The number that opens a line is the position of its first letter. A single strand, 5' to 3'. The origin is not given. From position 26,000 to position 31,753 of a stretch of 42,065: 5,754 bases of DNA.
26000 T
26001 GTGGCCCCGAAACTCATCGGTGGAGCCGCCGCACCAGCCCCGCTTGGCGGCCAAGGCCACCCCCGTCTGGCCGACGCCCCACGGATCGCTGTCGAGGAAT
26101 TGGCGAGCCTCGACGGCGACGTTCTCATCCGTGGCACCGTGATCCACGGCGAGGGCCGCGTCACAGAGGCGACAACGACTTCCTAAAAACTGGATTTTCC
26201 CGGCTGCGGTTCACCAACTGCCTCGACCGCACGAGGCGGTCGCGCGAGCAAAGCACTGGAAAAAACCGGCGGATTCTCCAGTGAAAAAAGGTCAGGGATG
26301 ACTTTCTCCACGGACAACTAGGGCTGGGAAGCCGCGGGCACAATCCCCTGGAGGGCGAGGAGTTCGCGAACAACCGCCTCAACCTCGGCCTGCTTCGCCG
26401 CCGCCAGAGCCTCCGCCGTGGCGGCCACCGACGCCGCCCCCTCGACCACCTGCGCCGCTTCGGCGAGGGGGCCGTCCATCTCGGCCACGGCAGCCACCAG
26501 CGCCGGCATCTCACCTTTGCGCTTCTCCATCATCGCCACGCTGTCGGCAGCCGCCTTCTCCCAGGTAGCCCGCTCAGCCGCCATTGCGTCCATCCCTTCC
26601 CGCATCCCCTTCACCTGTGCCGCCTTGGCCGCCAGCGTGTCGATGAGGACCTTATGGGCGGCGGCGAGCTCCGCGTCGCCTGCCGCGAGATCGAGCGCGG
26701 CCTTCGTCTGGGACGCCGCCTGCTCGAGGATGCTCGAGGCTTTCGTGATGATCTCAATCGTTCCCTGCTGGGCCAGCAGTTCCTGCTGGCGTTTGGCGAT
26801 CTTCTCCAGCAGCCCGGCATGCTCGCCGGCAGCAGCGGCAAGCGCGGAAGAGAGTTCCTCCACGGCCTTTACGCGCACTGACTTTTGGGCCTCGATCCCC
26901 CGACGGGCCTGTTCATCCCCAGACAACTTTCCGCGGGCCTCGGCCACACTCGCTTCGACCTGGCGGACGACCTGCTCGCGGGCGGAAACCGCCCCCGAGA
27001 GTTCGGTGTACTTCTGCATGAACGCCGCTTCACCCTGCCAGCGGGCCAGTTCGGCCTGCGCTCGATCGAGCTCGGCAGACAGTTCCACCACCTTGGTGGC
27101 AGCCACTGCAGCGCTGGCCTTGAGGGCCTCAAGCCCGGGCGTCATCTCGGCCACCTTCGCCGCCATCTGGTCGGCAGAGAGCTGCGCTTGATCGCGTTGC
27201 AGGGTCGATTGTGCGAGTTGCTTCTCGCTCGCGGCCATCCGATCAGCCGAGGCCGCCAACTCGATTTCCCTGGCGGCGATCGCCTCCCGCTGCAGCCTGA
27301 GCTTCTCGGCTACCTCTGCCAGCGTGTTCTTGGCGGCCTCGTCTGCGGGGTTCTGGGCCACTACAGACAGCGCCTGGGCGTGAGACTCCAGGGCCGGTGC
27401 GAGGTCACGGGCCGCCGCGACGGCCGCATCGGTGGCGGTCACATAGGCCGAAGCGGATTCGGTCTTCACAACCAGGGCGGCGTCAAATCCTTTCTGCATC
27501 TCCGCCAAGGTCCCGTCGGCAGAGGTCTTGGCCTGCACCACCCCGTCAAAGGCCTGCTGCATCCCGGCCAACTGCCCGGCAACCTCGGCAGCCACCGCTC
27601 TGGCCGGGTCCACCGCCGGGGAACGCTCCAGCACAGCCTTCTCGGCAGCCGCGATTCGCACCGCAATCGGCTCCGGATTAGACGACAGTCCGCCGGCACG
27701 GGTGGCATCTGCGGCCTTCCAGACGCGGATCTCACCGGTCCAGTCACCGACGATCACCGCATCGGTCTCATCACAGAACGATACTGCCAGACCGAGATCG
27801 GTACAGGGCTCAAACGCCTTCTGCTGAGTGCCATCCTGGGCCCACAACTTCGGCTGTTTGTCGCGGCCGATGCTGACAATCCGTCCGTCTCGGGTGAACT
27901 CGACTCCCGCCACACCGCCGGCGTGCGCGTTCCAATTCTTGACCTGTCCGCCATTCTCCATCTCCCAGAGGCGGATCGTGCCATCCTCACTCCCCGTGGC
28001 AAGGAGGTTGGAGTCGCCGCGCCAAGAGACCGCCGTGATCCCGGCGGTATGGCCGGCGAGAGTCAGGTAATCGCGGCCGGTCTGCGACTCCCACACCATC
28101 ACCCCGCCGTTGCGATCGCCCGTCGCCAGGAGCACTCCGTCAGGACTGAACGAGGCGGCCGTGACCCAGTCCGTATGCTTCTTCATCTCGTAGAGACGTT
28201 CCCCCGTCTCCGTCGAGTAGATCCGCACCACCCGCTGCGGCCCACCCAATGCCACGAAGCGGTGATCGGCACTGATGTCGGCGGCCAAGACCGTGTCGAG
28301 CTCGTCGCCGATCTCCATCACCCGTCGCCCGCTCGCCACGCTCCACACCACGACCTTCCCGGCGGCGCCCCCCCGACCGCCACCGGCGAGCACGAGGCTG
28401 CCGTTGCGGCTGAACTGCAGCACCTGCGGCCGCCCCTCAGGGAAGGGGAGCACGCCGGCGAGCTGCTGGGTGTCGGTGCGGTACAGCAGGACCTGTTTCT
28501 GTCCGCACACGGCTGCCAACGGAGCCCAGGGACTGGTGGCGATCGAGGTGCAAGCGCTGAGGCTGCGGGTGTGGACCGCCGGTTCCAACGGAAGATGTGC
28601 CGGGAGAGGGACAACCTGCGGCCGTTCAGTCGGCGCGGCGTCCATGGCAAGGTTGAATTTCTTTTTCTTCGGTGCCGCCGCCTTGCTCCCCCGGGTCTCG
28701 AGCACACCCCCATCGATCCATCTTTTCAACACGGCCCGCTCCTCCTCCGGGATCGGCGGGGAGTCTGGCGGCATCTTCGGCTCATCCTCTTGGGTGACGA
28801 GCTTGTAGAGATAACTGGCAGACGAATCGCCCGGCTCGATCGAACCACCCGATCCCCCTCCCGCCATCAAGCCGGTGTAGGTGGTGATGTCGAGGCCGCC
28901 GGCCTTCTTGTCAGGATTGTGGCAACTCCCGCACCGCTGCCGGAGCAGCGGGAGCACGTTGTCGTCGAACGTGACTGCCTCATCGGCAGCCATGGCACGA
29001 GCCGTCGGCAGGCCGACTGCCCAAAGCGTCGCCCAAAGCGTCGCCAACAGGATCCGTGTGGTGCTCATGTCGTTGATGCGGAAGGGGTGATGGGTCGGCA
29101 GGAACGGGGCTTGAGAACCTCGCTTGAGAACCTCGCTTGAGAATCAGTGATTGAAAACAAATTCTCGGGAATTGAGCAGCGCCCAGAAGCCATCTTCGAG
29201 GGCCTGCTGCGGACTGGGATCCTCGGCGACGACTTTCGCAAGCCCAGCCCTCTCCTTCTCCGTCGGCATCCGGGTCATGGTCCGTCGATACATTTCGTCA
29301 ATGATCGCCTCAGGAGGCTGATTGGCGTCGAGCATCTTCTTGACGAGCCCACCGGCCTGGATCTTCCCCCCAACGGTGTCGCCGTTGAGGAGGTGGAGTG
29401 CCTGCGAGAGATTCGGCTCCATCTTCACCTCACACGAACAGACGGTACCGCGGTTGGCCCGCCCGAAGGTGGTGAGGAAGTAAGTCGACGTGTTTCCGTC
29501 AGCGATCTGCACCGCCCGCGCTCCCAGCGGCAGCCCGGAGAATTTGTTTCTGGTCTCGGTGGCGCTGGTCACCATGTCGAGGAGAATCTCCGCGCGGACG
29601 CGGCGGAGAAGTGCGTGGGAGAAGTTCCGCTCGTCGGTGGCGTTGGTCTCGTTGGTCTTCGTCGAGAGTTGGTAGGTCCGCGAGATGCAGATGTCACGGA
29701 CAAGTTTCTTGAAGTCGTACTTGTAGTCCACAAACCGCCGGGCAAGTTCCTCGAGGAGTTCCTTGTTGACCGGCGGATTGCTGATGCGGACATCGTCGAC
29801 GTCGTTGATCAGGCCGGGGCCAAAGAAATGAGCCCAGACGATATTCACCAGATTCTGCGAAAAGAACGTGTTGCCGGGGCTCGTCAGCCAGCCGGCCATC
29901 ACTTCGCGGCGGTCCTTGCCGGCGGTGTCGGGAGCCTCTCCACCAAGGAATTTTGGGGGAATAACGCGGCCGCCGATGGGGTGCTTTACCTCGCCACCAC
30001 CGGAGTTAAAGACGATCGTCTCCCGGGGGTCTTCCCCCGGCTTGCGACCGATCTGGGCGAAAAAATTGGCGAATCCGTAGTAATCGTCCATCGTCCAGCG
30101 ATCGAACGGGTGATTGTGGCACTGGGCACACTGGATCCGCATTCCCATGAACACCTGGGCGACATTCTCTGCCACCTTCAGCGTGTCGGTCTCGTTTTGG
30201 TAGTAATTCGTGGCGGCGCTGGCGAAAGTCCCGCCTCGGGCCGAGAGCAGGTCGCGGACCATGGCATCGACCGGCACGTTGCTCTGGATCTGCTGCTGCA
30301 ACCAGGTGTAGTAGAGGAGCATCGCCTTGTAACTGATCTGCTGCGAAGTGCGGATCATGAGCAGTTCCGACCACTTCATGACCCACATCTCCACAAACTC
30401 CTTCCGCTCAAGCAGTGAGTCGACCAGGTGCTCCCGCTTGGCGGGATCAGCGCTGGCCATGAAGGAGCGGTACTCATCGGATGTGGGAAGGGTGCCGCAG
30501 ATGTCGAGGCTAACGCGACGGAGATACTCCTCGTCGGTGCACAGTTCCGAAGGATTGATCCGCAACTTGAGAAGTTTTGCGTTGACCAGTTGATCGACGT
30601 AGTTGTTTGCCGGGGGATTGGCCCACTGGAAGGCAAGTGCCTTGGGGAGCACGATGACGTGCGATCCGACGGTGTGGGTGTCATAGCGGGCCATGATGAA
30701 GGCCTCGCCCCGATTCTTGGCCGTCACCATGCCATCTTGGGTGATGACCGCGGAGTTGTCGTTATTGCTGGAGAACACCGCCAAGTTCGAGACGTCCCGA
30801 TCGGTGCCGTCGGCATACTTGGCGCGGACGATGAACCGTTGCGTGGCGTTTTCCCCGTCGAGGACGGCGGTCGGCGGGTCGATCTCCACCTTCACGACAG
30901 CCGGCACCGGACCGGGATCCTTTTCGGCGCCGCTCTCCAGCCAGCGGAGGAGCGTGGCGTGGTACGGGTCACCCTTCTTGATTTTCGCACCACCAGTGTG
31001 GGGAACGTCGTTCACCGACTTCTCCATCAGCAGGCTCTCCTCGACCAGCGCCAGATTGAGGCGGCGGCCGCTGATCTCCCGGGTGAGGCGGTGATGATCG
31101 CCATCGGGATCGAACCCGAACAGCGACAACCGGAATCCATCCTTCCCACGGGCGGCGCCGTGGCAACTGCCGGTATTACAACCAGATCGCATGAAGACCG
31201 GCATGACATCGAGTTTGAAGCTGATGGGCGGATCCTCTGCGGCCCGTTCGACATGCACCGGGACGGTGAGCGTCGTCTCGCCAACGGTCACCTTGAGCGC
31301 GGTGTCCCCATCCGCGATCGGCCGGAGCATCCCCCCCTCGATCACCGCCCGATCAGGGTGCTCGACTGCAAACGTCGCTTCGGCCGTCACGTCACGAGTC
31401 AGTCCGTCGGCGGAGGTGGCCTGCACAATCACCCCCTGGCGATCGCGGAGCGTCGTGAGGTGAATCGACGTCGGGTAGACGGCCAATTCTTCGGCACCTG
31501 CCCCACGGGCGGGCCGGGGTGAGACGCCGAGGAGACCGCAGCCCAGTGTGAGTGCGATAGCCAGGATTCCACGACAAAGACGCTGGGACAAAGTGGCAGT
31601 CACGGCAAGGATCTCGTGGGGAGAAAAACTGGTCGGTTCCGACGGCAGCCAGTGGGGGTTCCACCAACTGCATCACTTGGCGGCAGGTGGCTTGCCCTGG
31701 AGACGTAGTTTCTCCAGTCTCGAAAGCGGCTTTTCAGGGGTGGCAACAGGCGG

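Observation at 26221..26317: Second copy of the multi-hairpin element, in a convergent intergenic region (ribD / PSCyt1-WD40)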

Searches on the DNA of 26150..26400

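Call 47: search_rna_families(source=window, start=26150, end=26400, threshold=evalue, max_evalue=10)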
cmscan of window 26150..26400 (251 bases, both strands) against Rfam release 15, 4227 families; matches with E-value up to 10: 3.
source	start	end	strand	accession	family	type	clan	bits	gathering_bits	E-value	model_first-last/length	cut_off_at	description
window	26351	26386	-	RF04185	MIR2118_2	Gene; miRNA;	-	18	120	0.42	1-106/106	no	MIR2118_2 microRNA precursor family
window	26224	26242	-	RF02631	Hrs13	Gene; sRNA;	-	11.1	52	3.8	55-74/82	no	Hfq-regulated sRNA 13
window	26325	26400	-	RF02858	Arrc08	Gene; sRNA;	-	7.8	219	8.6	195-270/270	5'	Actinobacillus sRNA 08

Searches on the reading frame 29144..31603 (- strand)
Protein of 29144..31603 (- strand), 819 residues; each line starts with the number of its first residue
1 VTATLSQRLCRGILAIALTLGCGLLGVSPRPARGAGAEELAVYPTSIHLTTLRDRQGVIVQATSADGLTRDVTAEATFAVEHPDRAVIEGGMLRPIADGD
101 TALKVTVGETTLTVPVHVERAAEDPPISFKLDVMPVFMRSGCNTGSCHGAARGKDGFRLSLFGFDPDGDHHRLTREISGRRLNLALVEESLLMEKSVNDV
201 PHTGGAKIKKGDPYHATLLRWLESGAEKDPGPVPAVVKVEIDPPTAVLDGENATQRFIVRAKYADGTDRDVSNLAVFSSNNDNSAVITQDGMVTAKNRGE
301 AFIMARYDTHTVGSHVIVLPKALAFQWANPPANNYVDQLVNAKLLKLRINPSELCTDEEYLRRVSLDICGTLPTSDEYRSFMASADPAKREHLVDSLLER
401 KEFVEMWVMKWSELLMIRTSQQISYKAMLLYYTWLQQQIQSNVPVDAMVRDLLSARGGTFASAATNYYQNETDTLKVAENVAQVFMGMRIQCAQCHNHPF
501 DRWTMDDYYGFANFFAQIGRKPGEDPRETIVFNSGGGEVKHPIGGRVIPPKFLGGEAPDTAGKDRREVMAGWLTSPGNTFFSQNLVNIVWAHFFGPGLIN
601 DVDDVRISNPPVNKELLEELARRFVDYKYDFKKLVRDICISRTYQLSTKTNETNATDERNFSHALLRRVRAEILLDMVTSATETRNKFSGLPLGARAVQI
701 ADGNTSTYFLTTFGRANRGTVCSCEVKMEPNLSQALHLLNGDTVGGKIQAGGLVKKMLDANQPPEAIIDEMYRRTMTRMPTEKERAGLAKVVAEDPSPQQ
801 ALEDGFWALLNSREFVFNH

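Call 13: search_protein_families(library=pfam, proteins=[window:29144-31603:-])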
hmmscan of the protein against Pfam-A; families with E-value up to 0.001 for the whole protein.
window:29144-31603:- (819 aa): 2 families
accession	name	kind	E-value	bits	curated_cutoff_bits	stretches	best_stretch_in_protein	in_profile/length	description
PF07583.16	PSCyt2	-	8.4e-47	160.2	29.8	1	336-518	2-207/209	Protein of unknown function (DUF1549)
PF07587.16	PSD1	-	1.7e-38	132.9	28.5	1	565-791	1-243/244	Protein of unknown function (DUF1553)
